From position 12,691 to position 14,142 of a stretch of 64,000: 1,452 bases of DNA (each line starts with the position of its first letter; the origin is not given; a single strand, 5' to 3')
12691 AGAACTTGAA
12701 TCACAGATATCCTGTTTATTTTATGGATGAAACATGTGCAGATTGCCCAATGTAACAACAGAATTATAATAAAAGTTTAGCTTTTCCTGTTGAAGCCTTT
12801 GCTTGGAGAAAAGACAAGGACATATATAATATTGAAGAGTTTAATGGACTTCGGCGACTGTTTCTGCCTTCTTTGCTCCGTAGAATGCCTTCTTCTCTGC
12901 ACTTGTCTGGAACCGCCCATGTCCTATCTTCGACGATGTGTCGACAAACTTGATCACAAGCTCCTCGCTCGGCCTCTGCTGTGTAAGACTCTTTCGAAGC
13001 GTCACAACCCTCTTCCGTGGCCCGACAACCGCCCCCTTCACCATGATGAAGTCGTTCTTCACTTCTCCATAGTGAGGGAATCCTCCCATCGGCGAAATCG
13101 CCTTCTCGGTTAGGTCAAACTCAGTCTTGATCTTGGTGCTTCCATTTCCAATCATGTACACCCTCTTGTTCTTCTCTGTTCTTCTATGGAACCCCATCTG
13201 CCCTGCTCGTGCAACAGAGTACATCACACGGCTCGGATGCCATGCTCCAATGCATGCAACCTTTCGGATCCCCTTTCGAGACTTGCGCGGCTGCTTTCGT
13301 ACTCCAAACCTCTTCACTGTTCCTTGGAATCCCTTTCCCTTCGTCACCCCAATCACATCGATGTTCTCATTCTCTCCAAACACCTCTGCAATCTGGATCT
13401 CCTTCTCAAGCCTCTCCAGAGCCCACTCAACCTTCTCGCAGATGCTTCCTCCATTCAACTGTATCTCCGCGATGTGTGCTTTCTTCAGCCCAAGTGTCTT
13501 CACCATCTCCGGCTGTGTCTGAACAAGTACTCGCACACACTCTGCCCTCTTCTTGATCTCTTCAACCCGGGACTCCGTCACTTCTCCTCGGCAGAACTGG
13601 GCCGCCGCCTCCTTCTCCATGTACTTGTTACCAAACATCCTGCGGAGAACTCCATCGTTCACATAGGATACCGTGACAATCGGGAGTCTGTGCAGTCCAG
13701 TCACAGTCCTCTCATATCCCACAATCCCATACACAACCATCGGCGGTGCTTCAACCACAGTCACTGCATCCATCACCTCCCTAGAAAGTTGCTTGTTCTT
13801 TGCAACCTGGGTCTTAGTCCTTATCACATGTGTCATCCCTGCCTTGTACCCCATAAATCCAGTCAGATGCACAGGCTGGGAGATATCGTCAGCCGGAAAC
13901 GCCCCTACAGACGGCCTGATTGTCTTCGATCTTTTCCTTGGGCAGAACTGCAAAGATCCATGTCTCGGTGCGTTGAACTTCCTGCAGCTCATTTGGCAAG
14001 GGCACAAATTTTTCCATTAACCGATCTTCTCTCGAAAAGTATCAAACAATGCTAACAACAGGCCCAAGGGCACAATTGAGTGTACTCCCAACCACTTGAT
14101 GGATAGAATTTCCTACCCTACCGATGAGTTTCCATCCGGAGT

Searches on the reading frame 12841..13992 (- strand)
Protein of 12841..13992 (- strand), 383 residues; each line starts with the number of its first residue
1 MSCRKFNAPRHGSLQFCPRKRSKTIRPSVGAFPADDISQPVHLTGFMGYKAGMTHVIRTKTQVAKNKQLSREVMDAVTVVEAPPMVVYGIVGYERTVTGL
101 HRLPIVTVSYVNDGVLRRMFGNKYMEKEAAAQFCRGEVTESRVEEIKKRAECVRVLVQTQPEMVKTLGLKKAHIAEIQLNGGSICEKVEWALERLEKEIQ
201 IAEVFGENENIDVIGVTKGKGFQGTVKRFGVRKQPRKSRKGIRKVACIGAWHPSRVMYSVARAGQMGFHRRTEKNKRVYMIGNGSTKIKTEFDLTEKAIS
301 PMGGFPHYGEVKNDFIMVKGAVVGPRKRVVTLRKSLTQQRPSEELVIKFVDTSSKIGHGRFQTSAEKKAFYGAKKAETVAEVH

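Call 41: search_protein_families(library=pfam, proteins=[window:12841-13992:-], max_evalue=0.01)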
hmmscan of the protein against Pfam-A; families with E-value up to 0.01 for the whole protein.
window:12841-13992:- (383 aa): 1 family
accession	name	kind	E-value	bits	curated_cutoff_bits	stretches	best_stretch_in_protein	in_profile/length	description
PF00297.29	Ribosomal_L3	-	7e-128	427.2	22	1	1-357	1-369/369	Ribosomal protein L3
